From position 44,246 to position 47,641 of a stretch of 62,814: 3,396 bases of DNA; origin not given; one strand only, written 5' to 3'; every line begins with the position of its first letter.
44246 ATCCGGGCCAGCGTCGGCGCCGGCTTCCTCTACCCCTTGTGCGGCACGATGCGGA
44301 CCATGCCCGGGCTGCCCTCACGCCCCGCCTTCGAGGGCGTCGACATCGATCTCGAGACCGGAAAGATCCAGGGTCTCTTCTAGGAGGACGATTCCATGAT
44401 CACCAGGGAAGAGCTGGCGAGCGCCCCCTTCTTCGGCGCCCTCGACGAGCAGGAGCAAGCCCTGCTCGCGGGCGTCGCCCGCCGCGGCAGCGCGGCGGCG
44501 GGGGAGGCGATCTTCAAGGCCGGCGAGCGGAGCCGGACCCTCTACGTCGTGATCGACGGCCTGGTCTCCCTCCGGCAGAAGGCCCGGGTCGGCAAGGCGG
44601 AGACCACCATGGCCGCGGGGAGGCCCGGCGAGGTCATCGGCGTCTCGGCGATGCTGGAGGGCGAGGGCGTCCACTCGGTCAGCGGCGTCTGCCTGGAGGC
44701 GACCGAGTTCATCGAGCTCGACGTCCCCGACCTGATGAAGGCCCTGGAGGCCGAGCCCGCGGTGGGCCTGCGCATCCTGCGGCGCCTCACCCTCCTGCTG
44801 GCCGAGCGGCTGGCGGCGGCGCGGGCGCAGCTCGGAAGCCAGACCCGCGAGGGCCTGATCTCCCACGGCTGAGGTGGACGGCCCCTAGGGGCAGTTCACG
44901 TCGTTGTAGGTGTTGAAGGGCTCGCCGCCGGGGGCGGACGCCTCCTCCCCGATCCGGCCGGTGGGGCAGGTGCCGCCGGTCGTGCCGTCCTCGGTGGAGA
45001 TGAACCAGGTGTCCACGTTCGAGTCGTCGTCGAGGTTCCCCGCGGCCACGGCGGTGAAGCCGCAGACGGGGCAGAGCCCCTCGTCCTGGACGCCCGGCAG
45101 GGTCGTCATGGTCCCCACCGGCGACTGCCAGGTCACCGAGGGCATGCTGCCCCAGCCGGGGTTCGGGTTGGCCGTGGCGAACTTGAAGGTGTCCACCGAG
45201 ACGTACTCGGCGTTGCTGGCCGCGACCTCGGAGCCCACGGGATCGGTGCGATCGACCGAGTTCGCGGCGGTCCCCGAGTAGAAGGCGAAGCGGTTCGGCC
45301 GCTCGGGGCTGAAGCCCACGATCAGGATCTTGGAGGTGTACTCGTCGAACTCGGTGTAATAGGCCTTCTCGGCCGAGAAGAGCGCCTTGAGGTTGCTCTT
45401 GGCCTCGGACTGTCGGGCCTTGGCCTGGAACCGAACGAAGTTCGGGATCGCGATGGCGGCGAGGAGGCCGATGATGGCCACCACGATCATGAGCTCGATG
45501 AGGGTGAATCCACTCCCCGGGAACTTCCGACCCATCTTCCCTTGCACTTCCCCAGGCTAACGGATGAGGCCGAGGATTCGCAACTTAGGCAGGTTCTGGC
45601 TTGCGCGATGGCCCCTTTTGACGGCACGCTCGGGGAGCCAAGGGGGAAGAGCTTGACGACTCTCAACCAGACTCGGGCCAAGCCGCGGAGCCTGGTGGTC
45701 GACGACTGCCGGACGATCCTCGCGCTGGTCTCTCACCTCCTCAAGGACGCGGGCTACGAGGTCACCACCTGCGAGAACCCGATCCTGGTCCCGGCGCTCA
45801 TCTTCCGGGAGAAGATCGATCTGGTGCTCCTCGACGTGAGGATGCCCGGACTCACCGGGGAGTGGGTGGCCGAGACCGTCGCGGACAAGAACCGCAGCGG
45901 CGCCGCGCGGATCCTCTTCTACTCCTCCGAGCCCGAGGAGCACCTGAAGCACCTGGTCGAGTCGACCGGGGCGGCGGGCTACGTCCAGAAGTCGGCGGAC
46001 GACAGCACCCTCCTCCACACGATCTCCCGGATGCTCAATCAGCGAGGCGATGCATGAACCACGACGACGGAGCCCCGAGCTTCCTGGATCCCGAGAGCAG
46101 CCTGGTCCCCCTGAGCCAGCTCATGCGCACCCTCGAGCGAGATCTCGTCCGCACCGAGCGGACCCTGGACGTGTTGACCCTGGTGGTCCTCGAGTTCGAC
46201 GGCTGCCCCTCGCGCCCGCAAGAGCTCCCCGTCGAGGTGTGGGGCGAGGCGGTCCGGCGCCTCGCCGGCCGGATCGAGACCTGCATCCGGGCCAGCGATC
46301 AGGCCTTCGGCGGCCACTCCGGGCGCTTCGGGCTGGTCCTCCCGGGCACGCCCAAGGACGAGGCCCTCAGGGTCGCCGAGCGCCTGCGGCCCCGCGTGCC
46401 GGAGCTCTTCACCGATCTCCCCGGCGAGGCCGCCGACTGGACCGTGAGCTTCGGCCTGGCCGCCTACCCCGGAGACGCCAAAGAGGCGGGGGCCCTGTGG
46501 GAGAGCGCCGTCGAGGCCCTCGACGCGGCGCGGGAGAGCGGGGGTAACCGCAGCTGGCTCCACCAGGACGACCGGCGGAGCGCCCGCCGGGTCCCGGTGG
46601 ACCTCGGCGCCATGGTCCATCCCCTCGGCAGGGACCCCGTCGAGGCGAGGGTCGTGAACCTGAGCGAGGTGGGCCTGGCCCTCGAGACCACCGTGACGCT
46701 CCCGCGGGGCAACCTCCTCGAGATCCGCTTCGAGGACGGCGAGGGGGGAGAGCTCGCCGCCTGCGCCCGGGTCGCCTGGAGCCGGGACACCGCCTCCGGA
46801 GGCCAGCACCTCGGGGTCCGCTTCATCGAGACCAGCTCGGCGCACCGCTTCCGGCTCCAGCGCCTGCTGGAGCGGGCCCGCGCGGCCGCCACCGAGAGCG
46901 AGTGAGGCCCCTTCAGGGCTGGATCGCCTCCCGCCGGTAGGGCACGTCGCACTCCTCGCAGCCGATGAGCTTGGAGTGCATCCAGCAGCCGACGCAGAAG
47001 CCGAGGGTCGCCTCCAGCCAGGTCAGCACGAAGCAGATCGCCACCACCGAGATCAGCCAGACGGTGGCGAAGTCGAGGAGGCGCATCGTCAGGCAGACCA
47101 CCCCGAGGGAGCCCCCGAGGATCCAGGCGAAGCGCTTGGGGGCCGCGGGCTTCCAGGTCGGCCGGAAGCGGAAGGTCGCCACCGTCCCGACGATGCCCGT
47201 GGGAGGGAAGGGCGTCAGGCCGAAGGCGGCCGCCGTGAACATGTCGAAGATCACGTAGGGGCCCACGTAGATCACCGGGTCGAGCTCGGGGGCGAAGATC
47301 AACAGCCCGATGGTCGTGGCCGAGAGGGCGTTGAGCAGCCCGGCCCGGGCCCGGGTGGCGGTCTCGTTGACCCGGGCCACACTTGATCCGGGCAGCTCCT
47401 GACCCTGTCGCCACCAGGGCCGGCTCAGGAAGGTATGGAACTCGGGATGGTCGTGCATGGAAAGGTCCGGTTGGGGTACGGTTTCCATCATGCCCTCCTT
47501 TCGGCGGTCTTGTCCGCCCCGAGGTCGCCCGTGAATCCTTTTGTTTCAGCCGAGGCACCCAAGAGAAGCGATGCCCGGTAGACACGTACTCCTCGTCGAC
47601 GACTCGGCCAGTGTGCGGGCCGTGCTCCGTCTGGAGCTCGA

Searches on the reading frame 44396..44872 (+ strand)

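Call 68: search_protein_families(library=pfam, proteins=[window:44396-44872:+])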
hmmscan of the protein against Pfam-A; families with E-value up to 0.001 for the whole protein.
window:44396-44872:+ (158 aa): 1 family
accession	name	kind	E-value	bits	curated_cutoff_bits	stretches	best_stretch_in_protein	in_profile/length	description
PF00027.35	cNMP_binding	-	5.4e-11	42.7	27.5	1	33-118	4-87/89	Cyclic nucleotide-binding domain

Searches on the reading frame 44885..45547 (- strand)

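Call 68: search_protein_families(library=pfam, proteins=[window:44885-45547:-])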
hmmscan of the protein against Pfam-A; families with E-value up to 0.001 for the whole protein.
window:44885-45547:- (220 aa): 2 families
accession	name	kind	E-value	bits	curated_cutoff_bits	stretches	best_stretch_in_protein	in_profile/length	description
PF14245.11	Pilin_PilA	-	1.3e-29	103.6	28.5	1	40-176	1-133/136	Type IV pilin PilA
PF07963.17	N_methyl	-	2.3e-06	27.4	21.2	1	12-34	5-27/27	Prokaryotic N-terminal methylation motif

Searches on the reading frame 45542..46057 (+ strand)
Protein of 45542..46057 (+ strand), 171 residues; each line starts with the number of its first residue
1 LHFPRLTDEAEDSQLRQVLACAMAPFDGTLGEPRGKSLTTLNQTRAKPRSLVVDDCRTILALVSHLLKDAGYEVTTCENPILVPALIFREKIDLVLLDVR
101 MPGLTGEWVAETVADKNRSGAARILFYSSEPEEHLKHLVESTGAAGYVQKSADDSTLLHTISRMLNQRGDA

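Call 69: search_protein_families(library=pfam, proteins=[window:45542-46057:+])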
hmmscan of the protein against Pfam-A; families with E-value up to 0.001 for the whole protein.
window:45542-46057:+ (171 aa): 1 family
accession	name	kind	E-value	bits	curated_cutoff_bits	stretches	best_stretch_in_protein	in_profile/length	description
PF00072.30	Response_reg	-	7e-16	58.8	30.2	1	51-161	2-110/111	Response regulator receiver domain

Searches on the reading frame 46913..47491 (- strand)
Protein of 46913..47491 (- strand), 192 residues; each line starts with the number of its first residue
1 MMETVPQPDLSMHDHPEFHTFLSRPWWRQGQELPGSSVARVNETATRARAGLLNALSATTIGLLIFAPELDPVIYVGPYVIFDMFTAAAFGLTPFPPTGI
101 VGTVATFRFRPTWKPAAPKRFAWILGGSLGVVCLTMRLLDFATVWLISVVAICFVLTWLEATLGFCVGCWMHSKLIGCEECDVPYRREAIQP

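Call 69: search_protein_families(library=pfam, proteins=[window:46913-47491:-])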
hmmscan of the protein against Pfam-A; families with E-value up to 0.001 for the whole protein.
window:46913-47491:- (192 aa): 1 family
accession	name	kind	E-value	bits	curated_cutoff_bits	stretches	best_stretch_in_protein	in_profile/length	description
PF14340.12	DUF4395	-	6.2e-19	69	24.5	1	41-173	1-126/130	Domain of unknown function (DUF4395)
